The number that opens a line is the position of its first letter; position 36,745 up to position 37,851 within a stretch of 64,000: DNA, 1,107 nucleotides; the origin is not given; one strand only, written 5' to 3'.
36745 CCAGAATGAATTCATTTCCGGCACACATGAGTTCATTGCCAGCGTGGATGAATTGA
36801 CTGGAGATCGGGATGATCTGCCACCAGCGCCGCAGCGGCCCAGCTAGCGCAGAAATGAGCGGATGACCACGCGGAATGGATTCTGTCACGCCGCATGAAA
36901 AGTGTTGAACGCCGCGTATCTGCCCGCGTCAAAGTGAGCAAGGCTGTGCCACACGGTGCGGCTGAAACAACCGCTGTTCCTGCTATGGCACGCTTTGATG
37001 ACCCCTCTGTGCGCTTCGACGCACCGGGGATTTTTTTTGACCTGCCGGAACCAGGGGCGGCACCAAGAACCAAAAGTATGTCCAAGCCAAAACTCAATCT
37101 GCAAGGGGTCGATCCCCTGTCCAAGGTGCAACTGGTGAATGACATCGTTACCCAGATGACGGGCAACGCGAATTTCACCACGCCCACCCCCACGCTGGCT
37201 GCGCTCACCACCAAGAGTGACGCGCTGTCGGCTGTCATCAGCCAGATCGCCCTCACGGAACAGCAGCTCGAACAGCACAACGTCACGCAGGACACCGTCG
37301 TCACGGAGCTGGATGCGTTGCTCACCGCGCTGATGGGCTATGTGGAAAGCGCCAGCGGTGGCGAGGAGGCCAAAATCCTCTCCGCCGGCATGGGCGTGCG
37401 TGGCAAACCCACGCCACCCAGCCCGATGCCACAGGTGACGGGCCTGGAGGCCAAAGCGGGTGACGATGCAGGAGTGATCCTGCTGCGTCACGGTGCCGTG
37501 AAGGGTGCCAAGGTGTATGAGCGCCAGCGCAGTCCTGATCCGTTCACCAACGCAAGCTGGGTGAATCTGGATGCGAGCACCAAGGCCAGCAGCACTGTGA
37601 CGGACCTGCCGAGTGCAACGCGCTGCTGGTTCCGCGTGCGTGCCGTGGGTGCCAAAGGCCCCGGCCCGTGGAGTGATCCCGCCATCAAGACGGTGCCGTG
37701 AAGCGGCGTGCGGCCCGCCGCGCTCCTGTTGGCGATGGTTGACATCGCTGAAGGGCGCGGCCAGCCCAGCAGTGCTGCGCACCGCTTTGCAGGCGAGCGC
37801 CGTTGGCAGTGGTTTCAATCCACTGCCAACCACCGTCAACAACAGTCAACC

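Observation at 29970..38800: Five-gene island of fibre-like and secreted proteins around a phased repeat array: candidate undescribed system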

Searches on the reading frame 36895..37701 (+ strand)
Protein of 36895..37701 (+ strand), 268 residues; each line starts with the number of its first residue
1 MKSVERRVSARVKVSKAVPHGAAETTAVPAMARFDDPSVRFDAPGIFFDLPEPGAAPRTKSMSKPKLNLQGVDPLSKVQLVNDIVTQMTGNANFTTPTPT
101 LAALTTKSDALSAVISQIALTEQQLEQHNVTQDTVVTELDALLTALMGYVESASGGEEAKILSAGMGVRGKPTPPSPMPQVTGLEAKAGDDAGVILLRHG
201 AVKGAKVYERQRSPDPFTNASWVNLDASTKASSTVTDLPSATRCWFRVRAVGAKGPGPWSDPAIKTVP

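Call 9: search_protein_families(library=pfam, proteins=[window:36895-37701:+], max_evalue=0.1)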
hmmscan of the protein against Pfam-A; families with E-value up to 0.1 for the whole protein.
window:36895-37701:+ (268 aa): 1 family
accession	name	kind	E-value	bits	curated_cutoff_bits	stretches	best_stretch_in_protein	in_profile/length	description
PF25788.1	Ig_Rha78A_N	-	0.0017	19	27.4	1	219-263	52-97/105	Rha78A-like, N-terminal immunoglobulin domain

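Call 11: search_protein_families(library=phrogs, proteins=[window:36895-37701:+], max_evalue=0.01)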
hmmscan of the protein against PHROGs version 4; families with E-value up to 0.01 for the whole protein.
window:36895-37701:+ (268 aa): 1 family
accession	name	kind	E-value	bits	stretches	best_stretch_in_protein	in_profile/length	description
phrog_4971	-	tail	0.0029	18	1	175-253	189-265/283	major tail protein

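Call 12: search_protein_families(library=ncbifam, proteins=[window:36895-37701:+], max_evalue=0.01)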
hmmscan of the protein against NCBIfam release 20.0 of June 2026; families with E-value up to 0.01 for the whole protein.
window:36895-37701:+ (268 aa): 0 families

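Call 20: search_dna_similar(query=window:36895-37701:+, collection=phages, mode=protein, max_evalue=0.001, max_rows=15)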
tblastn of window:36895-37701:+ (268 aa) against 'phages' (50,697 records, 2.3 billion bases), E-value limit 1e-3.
No match.

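Call 21: find_homologous_proteins(query=window:36895-37701:+, max_evalue=0.001)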
Query window:36895-37701:+ (268 aa): 141 proteins with E <= 0.001 among 2827 candidates; the best 120 are listed.
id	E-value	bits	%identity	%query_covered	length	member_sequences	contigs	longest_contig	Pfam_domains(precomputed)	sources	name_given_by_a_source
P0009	2.4e-161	553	94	100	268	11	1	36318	-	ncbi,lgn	-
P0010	4.2e-131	454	87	89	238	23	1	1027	-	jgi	-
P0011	3.4e-75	271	56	88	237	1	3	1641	-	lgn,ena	-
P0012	2.9e-74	268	55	88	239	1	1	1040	-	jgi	jgi:hypothetical protein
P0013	4.2e-74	268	54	88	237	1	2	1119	-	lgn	-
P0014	4.3e-73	264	53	88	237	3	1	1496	-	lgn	-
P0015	1.6e-72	262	55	88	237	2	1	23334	-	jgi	jgi:hypothetical protein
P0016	2.1e-72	262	53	90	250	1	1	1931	-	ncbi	-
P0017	3.0e-72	261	55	88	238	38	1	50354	-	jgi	jgi:hypothetical protein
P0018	6.3e-72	260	53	88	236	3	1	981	-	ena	-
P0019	1.7e-71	259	53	88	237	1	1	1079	-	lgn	-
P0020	5.4e-71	257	53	88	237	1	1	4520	-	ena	-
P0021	6.7e-71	257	54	88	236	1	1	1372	-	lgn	-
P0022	1.1e-70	256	53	88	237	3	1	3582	-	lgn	-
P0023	1.9e-70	256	53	88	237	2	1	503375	-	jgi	jgi:hypothetical protein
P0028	1.4e-69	253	52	88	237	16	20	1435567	-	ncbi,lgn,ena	ncbi:MAG: fibronectin type III domain-containing protein [Verrucomicrobiaceae bacterium]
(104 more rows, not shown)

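Call 22: find_encoding_contigs(protein=P0009, flank=10000, max_places=3)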
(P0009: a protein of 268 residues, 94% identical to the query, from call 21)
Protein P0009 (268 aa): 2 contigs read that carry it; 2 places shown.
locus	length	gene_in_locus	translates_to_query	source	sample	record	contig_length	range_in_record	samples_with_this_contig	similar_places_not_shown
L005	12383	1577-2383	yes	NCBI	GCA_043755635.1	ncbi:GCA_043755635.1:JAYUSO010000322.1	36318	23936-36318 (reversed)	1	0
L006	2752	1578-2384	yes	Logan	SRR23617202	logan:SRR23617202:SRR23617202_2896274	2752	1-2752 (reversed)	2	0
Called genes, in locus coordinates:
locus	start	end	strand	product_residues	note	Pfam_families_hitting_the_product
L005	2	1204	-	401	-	?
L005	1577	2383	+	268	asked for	-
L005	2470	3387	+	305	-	-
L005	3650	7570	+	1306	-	PF02463:SMC_N, PF13175:AAA_15, PF13304:AAA_21 (weak), PF13476:AAA_23, PF13555:AAA_29 (weak), PF06470:SMC_hinge, PF24161:CCDC39 (weak)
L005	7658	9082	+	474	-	-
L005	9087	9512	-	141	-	PF11236:DUF3037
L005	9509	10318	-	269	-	PF20613:HipA_2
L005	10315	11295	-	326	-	PF17827:PrmC_N, PF05175:MTS, PF13649:Methyltransf_25, PF13847:Methyltransf_31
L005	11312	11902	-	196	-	PF01812:5-FTHF_cyc-lig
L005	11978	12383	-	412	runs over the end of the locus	PF00364:Biotin_lipoyl, PF02817:E3_binding (weak), PF00198:2-oxoacid_dh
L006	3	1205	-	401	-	?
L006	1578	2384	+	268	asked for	-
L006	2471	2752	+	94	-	?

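Call 23: find_encoding_contigs(protein=P0028, flank=10000, max_places=5)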
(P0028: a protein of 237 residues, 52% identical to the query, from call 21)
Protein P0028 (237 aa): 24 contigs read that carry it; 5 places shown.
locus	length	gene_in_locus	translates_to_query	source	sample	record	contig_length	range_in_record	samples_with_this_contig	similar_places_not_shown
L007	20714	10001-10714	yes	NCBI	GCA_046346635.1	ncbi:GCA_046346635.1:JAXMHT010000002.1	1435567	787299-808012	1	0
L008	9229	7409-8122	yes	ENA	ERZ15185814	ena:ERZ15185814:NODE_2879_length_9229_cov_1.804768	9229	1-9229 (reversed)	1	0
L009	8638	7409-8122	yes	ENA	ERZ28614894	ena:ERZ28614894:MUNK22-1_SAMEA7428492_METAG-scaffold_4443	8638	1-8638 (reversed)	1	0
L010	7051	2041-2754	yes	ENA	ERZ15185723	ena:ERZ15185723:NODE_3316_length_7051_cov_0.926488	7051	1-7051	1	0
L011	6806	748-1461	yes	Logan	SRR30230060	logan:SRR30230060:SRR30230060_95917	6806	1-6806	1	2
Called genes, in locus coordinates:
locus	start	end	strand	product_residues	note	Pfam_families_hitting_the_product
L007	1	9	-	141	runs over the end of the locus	-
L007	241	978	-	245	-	PF01479:S4, PF01728:FtsJ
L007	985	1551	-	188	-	-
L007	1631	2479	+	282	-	PF01063:Aminotran_4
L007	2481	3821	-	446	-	PF07394:DUF1501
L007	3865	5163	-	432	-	PF01546:Peptidase_M20, PF07687:M20_dimer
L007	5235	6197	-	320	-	-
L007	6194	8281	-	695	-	PF18884:TSP3_bac (faint)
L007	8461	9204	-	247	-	-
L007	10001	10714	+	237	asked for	-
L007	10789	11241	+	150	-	PF01391:Collagen (weak)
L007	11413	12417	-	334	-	PF01078:Mg_chelatase (faint), PF05496:RuvB_N, PF00004:AAA, PF07728:AAA_5, PF17864:AAA_lid_4, PF05491:WHD_RuvB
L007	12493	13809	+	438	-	PF04734:Ceramidase_alk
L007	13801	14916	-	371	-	PF03033:Glyco_transf_28, PF04101:Glyco_tran_28_C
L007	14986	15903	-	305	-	PF14240:YHYH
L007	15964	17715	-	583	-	PF03979:Sigma70_r1_1, PF00140:Sigma70_r1_2, PF04542:Sigma70_r2, PF04539:Sigma70_r3, PF04545:Sigma70_r4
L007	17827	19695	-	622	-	PF01807:Zn_ribbon_DnaG, PF08275:DNAG_N, PF01751:Toprim, PF13155:Toprim_2, PF13362:Toprim_3, PF13662:Toprim_4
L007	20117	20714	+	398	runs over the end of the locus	PF03601:Cons_hypoth698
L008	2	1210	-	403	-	?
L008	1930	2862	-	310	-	-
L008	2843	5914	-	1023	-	PF18884:TSP3_bac (faint)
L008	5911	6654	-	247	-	-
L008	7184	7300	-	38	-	-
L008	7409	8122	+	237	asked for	-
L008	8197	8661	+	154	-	-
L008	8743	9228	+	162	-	?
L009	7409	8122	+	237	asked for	-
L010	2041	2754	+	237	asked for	-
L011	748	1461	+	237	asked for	-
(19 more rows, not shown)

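Call 28: find_related_loci(query=A1, collection=genome_contigs, flank=10000)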
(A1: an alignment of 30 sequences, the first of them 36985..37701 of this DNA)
Query A1 (238 aa) in genome_contigs; peptide patterns used: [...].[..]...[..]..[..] (x = any residue, [..] = any of these).
139 stretches matched a pattern; 69 encode a relative of the query (tblastn E <= 1e-3); 69 distinct loci.
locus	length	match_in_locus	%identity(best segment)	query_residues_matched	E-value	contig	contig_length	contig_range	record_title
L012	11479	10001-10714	88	1-238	9e-141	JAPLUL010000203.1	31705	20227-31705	MAG: Verrucomicrobia bacterium isolate LacPavin_0920_WC12_MAG_60_11 LacPavin_0920_WC12_scaffold_667167, whole genome sho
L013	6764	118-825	54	3-238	3e-79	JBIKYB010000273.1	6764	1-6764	MAG: Prosthecobacter sp. isolate ME2015-10-10_3300044731_group6_bin110 Rohwer_bin2784_scaffold_2794_c1, whole genome sho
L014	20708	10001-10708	54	3-238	2e-78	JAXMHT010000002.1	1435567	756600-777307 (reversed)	MAG: Verrucomicrobiaceae bacterium isolate STL-VER11 C2.63.fa-2, whole genome shotgun sequence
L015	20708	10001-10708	52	3-238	6e-76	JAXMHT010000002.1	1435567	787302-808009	MAG: Verrucomicrobiaceae bacterium isolate STL-VER11 C2.63.fa-2, whole genome shotgun sequence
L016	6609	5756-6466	46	1-238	6e-56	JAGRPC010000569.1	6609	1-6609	MAG: Verrucomicrobiia bacterium isolate HKST-UBA34 2009_337958, whole genome shotgun sequence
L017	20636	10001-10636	44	27-238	2e-51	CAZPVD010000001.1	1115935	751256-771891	MAG TPA_asm: uncultured Verrucomicrobiota bacterium isolate binchicken_co185_72 genome assembly, contig: NODE_1_length_1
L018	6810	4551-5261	41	1-238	3e-50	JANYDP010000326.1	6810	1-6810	MAG: Verrucomicrobia bacterium isolate 336R_metabinner_71_sub 336R_k141_2707893, whole genome shotgun sequence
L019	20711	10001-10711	42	1-238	6e-50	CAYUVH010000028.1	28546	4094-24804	MAG TPA_asm: uncultured Verrucomicrobiota bacterium isolate binchicken_co200_328 genome assembly, contig: k141_322447, w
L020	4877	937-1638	41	4-238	8e-47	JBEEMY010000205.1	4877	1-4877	MAG: Verrucomicrobiota bacterium isolate comocreek_2019_sw_WHONDRS-S19S_0026_F_bin.3 scaffold_1005, whole genome shotgun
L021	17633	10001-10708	42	1-238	5e-40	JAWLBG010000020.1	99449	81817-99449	MAG: Prosthecobacter sp. isolate ABC2.61 ABC2.61.fa-20, whole genome shotgun sequence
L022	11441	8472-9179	37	1-238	2e-39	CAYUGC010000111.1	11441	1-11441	MAG TPA_asm: uncultured Bifidobacteriaceae bacterium isolate binchicken_co241_251 genome assembly, contig: NODE_5678_len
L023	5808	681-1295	39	32-238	2e-38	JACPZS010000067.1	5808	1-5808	MAG: Verrucomicrobia bacterium isolate NC_groundwater_895_Pr1_S2p5_58_19 Montesol18_S2p5_coassembly_scaffold_317839, who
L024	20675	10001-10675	38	6-238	4e-37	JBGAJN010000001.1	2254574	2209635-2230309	MAG: Limisphaerales bacterium isolate MAG_AAO_H125.48 AAOH125-48_opera_contig_2, whole genome shotgun sequence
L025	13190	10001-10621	39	32-238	1e-36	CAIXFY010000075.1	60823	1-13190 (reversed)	MAG: uncultured Verrucomicrobia subdivision 3 bacterium isolate VK1_bin-0319 genome assembly, contig: bin-0319:75/85, wh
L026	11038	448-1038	44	36-233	1e-35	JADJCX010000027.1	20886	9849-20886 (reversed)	MAG: Flavobacteriales bacterium isolate Aved_18-Q3-R54-62_BATAC.823_sub tig00075189-10-208340, whole genome shotgun sequ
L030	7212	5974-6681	36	1-238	5e-31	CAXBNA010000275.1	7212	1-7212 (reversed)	MAG TPA_asm: uncultured Verrucomicrobiales bacterium isolate ERR2762111_binner123_Refined_32 genome assembly, contig: ER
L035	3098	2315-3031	34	3-235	9e-28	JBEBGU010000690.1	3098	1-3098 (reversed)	MAG: Prosthecobacter sp. isolate ATF_4 NODE_28119_length_3098_cov_2.282094, whole genome shotgun sequence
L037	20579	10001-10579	35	54-238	5e-26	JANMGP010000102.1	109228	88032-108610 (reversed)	MAG: Verrucomicrobiaceae bacterium isolate OTE_70_metabat_418 OTE_70_k141_4656059, whole genome shotgun sequence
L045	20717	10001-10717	37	4-238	4e-23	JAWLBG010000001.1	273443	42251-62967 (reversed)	MAG: Prosthecobacter sp. isolate ABC2.61 ABC2.61.fa-1, whole genome shotgun sequence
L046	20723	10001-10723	33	3-238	4e-23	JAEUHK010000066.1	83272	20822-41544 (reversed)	MAG: Verrucomicrobiaceae bacterium isolate new MAG-15 k141_1717360, whole genome shotgun sequence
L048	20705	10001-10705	32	6-238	7e-23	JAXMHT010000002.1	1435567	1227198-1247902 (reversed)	MAG: Verrucomicrobiaceae bacterium isolate STL-VER11 C2.63.fa-2, whole genome shotgun sequence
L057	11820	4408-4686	41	146-238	5e-16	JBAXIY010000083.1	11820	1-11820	MAG: Verrucomicrobiia bacterium isolate ELA361 MAG361_86, whole genome shotgun sequence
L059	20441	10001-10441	35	91-238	2e-15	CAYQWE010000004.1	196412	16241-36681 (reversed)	MAG TPA_asm: uncultured Brevifollis sp. isolate binchicken_co322_209 genome assembly, contig: NODE_83_length_196412_cov_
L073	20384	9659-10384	29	3-237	2e-18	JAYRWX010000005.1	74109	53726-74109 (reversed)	MAG: Verrucomicrobiales bacterium isolate EBPR_ori4bin.17 k141_32079, whole genome shotgun sequence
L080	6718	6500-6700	39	172-238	4e-5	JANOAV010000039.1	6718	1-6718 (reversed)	MAG: Verrucomicrobiales bacterium isolate VAR_18_metabat_271 VAR_18_k141_3857816, whole genome shotgun sequence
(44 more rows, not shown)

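Call 43: search_protein_families(library=pfam, alignment_id=A1, max_evalue=0.01)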
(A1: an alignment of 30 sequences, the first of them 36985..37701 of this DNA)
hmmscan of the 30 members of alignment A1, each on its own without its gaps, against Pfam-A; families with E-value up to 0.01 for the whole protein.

A. member 1, window:36985-37701:+ (238 aa): 1 family
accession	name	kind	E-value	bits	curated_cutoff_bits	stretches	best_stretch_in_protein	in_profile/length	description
PF25788.1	Ig_Rha78A_N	-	0.0017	19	27.4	1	189-233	52-97/105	Rha78A-like, N-terminal immunoglobulin domain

B. families by the number of members that match (of 30 scanned): 7 families
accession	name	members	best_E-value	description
PF00041.27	fn3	21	3.3e-14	Fibronectin type III domain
PF25788.1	Ig_Rha78A_N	8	1.8e-05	Rha78A-like, N-terminal immunoglobulin domain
PF16656.11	Pur_ac_phosph_N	7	1.6e-06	Purple acid Phosphatase, N-terminal domain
PF25059.1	FN3_DSCAM-DSCAML_C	4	0.00025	DSCAM/DSCAML C-terminal Fn3-like domain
PF21605.3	CRLF2-like_D2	1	0.0004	Cytokine receptor-like factor 2-like, D2 domain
PF06097.16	DUF945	1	0.007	Bacterial protein of unknown function (DUF945)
PF16655.11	PhoD_N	1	0.0079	PhoD-like phosphatase, N-terminal domain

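Call 49: predict_structure(alignment_id=A1)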
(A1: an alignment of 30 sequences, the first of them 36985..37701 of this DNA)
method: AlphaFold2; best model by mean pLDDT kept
length: 238 residues; sequences in the alignment: 30
mean_pLDDT: 88.8   pTM: 0.46
mean pLDDT of the five models: 88.8, 87.2, 86.6, 86.6, 82.9
residues with pLDDT >= 90: 187; 70-90: 20; 50-70: 24; < 50: 7
segments of 3 or more residues with pLDDT < 50: 1-5
pLDDT, mean of each block of 10 residues (from residue 1): 48 54 60 86 96 95 94 96 97 97 97 96 93 89 83 96 95 95 94 95 94 96 94 95
secondary structure, 60 per line:
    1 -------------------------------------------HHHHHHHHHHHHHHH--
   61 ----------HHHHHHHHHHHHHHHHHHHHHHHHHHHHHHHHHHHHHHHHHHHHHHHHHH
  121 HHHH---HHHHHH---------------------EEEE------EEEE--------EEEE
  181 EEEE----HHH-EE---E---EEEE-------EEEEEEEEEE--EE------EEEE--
elements in order: H44-58 H71-124 H128-133 E155-158 E165-168 E177-184 E202-205 E213-222 E233-236

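Call 52: fold_search(model_id=the predicted structure, library=pdb)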
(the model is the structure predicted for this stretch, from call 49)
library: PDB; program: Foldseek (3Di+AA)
matches with E <= 10: 1871; with E <= 0.001: 503
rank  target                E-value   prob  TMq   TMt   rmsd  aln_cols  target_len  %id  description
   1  7jgu                  1.4e-07  1.00  0.34  0.87   1.7        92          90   23  Structure of FN3tt mut (released 2021-07-21)
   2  7jgt                  2.6e-07  1.00  0.34  0.84   1.7        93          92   25  Crystal Structure of FN3tt (released 2021-07-21)
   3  5g56                  5.0e-07  1.00  0.34  0.12   1.9        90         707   24  THE TETRA-MODULAR CELLULOSOMAL ARABINOXYLANASE CtXyl5A STRUCTURE AS REVEALED BY X-RAY CRYSTALLOGRAPHY (released 2016-06-29)
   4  3f7p_E                5.9e-07  1.00  0.34  0.38   2.1        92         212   17  Crystal structure of a complex between integrin beta4 and plectin (released 2009-03-10)
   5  6pol_E                6.3e-07  1.00  0.30  0.64   4.6       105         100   23  Crystal structure of the human NELL1 EGF1-3-Robo3 FN1 complex (released 2020-05-06)
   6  1qg3_B                9.1e-07  1.00  0.33  0.41   2.4        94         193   22  CRYSTAL STRUCTURE OF A TANDEM PAIR OF FIBRONECTIN TYPE III DOMAINS FROM THE CYTOPLASMIC TAIL OF INTEGRIN ALPHA6 BETA4 (released 1999-08-20)
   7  6pog_A                1.0e-06  1.00  0.30  0.64   4.1       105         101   23  Crystal structure of the NELL2 EGF1-6-Robo3 FN1 complex (released 2020-05-06)
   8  6pol_C                1.1e-06  1.00  0.30  0.63   4.5       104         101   23  Crystal structure of the human NELL1 EGF1-3-Robo3 FN1 complex (released 2020-05-06)
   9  3f7p_D                1.3e-06  1.00  0.34  0.41   2.0        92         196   20  Crystal structure of a complex between integrin beta4 and plectin (released 2009-03-10)
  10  3n1g_D                1.3e-06  1.00  0.32  0.69   3.4       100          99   14  Crystal structure of DhhN bound to BOCFn3 (released 2010-06-02)
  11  6ygn_A                1.6e-06  1.00  0.34  0.15   2.1       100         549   17  Titin kinase and its flanking domains (released 2021-04-07)
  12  3mpc_A                1.6e-06  1.00  0.33  0.77   2.5        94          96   26  The crystal structure of a Fn3-like protein from Clostridium thermocellum (released 2010-08-11)
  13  8oq9_B                1.6e-06  1.00  0.35  0.76   2.3       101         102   18  Crystal structure of the titin domain Fn3-56 (released 2023-08-23)
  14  2crz_MODEL_1_A        1.6e-06  1.00  0.36  0.72   2.8       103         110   22  Solution structure of the fifth FNIII domain of human fibronectin type III domain containing protein 3a (released 2005-11-20)
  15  4yfe_A                1.8e-06  1.00  0.34  0.42   2.1        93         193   22  Crystal structure of PTP delta Fn1-Fn2 (released 2015-05-06)
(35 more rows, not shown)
